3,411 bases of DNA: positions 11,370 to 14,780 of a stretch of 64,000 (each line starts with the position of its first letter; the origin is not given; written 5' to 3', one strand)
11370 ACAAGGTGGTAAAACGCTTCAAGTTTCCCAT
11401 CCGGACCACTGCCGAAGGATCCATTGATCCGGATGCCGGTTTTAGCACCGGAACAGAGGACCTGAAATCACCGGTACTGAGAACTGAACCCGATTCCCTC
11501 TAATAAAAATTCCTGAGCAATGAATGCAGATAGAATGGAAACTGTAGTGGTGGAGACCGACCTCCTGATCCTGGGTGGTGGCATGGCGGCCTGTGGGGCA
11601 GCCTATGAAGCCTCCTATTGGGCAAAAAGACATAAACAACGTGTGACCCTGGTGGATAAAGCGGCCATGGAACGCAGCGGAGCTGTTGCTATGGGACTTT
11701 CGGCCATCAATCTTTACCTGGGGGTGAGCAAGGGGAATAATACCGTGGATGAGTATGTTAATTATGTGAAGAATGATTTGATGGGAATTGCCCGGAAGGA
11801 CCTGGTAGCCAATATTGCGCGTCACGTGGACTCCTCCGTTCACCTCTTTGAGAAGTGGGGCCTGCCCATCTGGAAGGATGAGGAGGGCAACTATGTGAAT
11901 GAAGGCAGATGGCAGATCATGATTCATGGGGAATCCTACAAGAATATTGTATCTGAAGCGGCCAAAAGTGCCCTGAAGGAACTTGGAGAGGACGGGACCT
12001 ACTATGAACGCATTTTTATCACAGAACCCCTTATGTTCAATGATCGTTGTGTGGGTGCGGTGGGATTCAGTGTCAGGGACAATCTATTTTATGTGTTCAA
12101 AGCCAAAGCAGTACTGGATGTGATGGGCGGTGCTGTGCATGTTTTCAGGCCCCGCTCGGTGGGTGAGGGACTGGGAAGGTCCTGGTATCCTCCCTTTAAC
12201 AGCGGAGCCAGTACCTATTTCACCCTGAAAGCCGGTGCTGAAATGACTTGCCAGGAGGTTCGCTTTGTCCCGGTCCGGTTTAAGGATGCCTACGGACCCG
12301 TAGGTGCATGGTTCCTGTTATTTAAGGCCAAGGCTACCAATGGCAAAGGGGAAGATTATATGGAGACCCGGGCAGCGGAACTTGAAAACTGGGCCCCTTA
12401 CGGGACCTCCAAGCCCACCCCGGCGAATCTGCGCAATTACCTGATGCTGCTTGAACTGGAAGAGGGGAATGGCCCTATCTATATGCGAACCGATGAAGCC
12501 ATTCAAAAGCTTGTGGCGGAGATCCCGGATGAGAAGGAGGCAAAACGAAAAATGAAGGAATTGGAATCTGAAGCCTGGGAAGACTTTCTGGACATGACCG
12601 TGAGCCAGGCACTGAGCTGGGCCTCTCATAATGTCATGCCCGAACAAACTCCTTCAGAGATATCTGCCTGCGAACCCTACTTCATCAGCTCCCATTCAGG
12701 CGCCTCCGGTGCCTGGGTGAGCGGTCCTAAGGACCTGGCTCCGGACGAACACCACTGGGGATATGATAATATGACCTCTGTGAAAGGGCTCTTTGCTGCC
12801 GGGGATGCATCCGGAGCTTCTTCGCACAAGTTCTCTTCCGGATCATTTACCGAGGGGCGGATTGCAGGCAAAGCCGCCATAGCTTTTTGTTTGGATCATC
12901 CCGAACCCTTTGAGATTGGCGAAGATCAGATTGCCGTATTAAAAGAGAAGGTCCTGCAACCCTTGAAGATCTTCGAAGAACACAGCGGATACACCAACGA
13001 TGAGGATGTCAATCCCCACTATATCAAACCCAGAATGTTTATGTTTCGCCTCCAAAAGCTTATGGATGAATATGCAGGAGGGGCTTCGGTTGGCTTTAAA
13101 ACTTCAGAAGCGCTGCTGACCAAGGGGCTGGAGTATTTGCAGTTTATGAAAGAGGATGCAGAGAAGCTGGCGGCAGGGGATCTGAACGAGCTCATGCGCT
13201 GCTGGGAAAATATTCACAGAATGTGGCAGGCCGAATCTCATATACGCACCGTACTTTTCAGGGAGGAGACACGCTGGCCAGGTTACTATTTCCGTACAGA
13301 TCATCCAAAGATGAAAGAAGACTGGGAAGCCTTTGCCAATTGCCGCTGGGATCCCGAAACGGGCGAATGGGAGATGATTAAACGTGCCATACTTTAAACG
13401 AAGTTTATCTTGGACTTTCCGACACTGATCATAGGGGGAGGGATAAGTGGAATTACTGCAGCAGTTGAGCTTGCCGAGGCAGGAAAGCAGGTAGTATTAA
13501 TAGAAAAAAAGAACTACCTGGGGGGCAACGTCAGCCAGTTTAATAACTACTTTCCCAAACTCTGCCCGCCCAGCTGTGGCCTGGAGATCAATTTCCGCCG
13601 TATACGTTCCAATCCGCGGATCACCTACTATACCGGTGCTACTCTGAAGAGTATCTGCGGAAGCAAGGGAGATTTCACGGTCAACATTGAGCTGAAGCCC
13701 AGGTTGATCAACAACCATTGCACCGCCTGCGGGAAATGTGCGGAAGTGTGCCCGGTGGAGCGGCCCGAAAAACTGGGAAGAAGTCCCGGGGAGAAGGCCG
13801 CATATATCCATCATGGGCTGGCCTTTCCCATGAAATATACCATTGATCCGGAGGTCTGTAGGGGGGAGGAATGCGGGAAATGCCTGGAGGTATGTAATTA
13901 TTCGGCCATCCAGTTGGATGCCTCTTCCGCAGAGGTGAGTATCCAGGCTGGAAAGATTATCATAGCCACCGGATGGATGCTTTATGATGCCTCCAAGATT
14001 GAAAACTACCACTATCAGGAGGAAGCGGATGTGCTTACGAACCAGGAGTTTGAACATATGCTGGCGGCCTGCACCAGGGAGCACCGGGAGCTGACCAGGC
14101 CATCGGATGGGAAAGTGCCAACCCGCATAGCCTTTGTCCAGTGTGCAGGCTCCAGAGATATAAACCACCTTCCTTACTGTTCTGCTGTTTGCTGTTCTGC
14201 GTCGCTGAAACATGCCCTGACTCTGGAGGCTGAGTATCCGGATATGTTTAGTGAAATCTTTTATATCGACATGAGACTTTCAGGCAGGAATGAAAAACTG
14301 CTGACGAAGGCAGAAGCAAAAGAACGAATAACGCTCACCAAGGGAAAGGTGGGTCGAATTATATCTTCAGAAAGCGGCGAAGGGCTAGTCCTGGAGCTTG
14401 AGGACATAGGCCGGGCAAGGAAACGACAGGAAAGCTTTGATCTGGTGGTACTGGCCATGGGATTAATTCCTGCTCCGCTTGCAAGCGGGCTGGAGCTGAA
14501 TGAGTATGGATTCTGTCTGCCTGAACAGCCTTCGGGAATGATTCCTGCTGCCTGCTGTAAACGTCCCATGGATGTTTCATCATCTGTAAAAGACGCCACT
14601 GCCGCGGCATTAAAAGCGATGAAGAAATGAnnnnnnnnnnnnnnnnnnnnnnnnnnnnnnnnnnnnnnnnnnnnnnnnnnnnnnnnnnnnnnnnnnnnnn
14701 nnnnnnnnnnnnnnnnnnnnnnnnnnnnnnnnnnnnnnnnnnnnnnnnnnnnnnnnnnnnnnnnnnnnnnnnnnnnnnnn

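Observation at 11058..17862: Complete aprBA-qmoABC dissimilatory APS-reductase module in a Bacteroidota-style chromosome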

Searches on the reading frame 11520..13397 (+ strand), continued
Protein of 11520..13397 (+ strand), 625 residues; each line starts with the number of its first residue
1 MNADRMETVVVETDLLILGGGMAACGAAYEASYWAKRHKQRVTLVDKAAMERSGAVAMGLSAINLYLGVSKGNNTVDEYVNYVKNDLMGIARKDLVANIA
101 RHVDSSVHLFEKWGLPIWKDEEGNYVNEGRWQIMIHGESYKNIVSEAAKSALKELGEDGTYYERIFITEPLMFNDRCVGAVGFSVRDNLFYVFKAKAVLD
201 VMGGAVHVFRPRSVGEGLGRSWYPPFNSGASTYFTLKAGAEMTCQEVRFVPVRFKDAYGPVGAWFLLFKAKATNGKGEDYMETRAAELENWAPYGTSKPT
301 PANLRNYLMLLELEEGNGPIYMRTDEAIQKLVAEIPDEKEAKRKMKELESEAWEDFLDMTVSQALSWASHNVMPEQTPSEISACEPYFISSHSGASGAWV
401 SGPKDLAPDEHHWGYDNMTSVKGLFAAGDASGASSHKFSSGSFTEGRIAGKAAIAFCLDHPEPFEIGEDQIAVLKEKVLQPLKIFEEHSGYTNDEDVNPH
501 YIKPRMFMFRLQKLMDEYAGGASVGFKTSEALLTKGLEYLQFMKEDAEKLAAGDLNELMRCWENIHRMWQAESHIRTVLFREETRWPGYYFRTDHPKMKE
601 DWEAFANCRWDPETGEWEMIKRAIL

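Call 39: find_encoding_contigs(protein=window:11520-13397:+, flank=10000, max_places=3)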
Protein window:11520-13397:+ (625 aa): 1 contig read that carries it; 1 place shown.
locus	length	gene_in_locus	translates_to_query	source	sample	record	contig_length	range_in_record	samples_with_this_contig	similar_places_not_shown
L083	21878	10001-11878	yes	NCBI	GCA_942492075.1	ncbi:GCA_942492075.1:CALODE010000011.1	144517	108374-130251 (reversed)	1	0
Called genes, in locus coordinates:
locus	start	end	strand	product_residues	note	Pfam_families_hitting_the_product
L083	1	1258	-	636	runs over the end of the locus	PF00501:AMP-binding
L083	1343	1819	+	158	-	-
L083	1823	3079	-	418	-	PF00709:Adenylsucc_synt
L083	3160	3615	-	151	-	PF01475:FUR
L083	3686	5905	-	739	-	PF13328:HD_4, PF01966:HD, PF04607:RelA_SpoT, PF02824:TGS, PF28438:RelA_RIS, PF13291:ACT_4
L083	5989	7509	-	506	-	PF13585:CHU_C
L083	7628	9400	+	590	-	PF00654:Voltage_CLC, PF00571:CBS (weak)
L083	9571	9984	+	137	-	PF00037:Fer4 (faint), PF12800:Fer4_4 (faint), PF12838:Fer4_7, PF13187:Fer4_9 (weak), PF12139:APS-reductase_C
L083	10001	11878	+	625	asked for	PF00890:FAD_binding_2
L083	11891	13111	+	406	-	PF00890:FAD_binding_2, PF01266:DAO, PF01494:FAD_binding_3 (weak), PF07992:Pyr_redox_2 (faint), PF12831:FAD_oxidored, PF13450:NAD_binding_8, PF12838:Fer4_7 (weak)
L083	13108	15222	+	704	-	PF00890:FAD_binding_2 (weak), PF01266:DAO (weak), PF07992:Pyr_redox_2, PF12831:FAD_oxidored, PF13450:NAD_binding_8 (weak), PF13187:Fer4_9, PF13237:Fer4_10 (weak), PF02662:FlpD, +4 more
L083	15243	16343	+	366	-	PF13534:Fer4_17 (faint), PF13183:Fer4_8, PF13187:Fer4_9 (weak), PF27541:CitB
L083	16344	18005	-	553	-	PF22198:GKRP_SIS_2 (faint), PF22645:GKRP_SIS_N, PF01380:SIS (weak)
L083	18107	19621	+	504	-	PF02638:GHL10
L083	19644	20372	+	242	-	PF00392:GntR, PF07729:FCD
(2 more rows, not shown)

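Call 76: search_protein_families(library=pfam, proteins=[L010:3766-4134:+, L031:2285-2641:+, L009:13234-13662:+], max_evalue=0.0001)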
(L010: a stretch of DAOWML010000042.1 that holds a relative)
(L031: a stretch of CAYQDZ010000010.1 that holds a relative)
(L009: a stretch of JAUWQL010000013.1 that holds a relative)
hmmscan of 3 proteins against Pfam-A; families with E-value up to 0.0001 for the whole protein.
L010:3766-4134:+ (122 aa): 1 family
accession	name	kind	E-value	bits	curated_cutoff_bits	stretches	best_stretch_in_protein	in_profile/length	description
PF05635.17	23S_rRNA_IVP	-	8.9e-15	55.3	33.8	1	21-114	13-104/106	23S rRNA-intervening sequence protein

L031:2285-2641:+ (118 aa): 1 family
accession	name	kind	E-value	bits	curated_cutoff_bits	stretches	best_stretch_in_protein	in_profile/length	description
PF05635.17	23S_rRNA_IVP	-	9.6e-27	93.7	33.8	1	6-109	3-105/106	23S rRNA-intervening sequence protein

L009:13234-13662:+ (142 aa): 1 family
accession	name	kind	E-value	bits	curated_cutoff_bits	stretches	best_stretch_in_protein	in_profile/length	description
PF13366.12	PDDEXK_3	-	2.8e-38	131.3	22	1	25-140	3-117/117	PD-(D/E)XK nuclease superfamily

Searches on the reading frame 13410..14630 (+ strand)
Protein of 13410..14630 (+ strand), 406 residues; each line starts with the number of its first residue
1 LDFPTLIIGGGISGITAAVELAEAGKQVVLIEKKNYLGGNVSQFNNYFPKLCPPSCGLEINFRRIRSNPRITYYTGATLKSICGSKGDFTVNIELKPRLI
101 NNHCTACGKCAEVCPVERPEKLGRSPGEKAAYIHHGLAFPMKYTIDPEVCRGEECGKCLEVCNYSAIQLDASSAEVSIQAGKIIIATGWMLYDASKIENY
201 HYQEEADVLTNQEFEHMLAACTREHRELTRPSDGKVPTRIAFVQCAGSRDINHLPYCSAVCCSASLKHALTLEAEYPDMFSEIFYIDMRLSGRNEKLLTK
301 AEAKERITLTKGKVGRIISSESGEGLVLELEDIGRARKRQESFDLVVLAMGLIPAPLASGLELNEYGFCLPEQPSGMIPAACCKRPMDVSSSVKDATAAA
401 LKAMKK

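Call 3: search_protein_families(library=ncbifam, proteins=[window:13410-14630:+])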
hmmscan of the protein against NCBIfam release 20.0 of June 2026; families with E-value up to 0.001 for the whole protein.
window:13410-14630:+ (406 aa): 72 families (the best 25 are shown)
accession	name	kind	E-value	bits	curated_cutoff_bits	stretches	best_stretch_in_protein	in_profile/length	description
NF040770.1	hetero_SS_HdrA2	exception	3.1e-91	306.7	1100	1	5-405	142-558/777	CoB-CoM heterodisulfide reductase HdrA2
NF041778.1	hetero_SS_HdrA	equivalog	7.2e-74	249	1400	1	5-356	145-504/771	ferredoxin:CoB-CoM heterodisulfide reductase subunit HdrA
NF041891.1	hdrA_Methbact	equivalog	6.2e-68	229.7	1300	1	6-354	137-488/762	ferredoxin:CoB-CoM heterodisulfide reductase subunit HdrA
TIGR03467.1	HpnE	equivalog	9e-09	35.1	283.05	1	6-44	2-40/430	hydroxysqualene dehydroxylase HpnE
NF005560.0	PRK07233.1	equivalog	4.2e-08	32.4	252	1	6-45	4-43/435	hypothetical protein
NF058577.1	FdxA_fam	equivalog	7.2e-07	29.3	65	0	100-117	5-22/52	4Fe-4S ferredoxin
NF058655.1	CrtID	equivalog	8e-07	28.3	640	1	6-46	2-42/478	bifunctional phytoene desaturase/3,4-desaturase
TIGR03197.1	MnmC_Cterm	equivalog_domain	1.4e-06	27.7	174.2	1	6-42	3-39/400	FAD-dependent 5-carboxymethylaminomethyl-2-thiouridine(34) oxidoreductase MnmC1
TIGR01350.1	lipoamide_DH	equivalog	1.6e-06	27.1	408.8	1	5-39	4-37/461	dihydrolipoyl dehydrogenase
TIGR00031.1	UDP-GALP_mutase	equivalog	1.7e-06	27.3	303.75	1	3-41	2-40/378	UDP-galactopyranose mutase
TIGR01813.1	flavo_cyto_c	subfamily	1.7e-06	27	285.45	1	6-41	3-39/444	flavocytochrome c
NF003585.0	PRK05249.1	equivalog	2.5e-06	26.4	465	1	2-42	6-46/464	Si-specific NAD(P)(+) transhydrogenase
NF045637.1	carotdesatCrtDProt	equivalog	4.1e-06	25.6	580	1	6-44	2-40/485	1-hydroxycarotenoid 3,4-desaturase CrtD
NF041087.1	bile_acid_BaiCD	equivalog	5.4e-06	24.8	825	1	6-41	384-419/642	bile acid Fe-S flavoenzyme BaiCD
NF045663.1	diclust_near_Sec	equivalog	6.4e-06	24.5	530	1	7-45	111-149/759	pyridine nucleotide-disulfide oxidoreductase/dicluster-binding protein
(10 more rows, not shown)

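Call 4: search_protein_families(library=pfam, proteins=[window:13410-14630:+])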
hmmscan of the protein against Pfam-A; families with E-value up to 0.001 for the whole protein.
window:13410-14630:+ (406 aa): 15 families
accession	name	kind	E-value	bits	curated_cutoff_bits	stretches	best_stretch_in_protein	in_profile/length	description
PF13450.12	NAD_binding_8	-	6.1e-11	42.9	21.9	1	7-46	1-40/68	NAD(P)-binding Rossmann-like domain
PF12831.13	FAD_oxidored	-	2.7e-10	40.5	27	1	6-42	3-39/416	FAD dependent oxidoreductase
PF01266.30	DAO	-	8.6e-09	35.8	27.9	1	6-43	3-40/353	FAD dependent oxidoreductase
PF00890.30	FAD_binding_2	-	6.9e-08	32.5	20.4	1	6-40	3-37/414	FAD binding domain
PF07992.20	Pyr_redox_2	-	1.5e-07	31.6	26.1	1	5-38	3-37/291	Pyridine nucleotide-disulphide oxidoreductase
PF12838.12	Fer4_7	-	5e-06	27.3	27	1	103-166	1-52/52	4Fe-4S dicluster domain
PF01494.25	FAD_binding_3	-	1.3e-05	25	22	1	3-35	2-34/349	FAD binding domain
PF13484.11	Fer4_16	-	1.8e-05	25.8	30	0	103-116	1-14/66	4Fe-4S double cluster binding domain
PF13738.12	Pyr_redox_3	-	2.5e-05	24.1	30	0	6-35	1-31/305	Pyridine nucleotide-disulphide oxidoreductase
PF01134.28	GIDA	-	3.1e-05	23.7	22.1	1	6-41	3-29/391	Glucose inhibited division protein A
PF03486.20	HI0933_like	-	3.6e-05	23.8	50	1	5-38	3-36/244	HI0933-like protein Rossmann domain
PF00037.32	Fer4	-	4.9e-05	23.4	21.1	1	101-117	5-21/24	4Fe-4S binding domain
PF13237.11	Fer4_10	-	5.4e-05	23.5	25.5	0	99-116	4-21/53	4Fe-4S dicluster domain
PF01593.30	Amino_oxidase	-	6.9e-05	22.7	19.8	1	12-44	1-33/443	Flavin containing amine oxidoreductase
PF00070.33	Pyr_redox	-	0.00021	22.1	22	1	6-38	3-35/82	Pyridine nucleotide-disulphide oxidoreductase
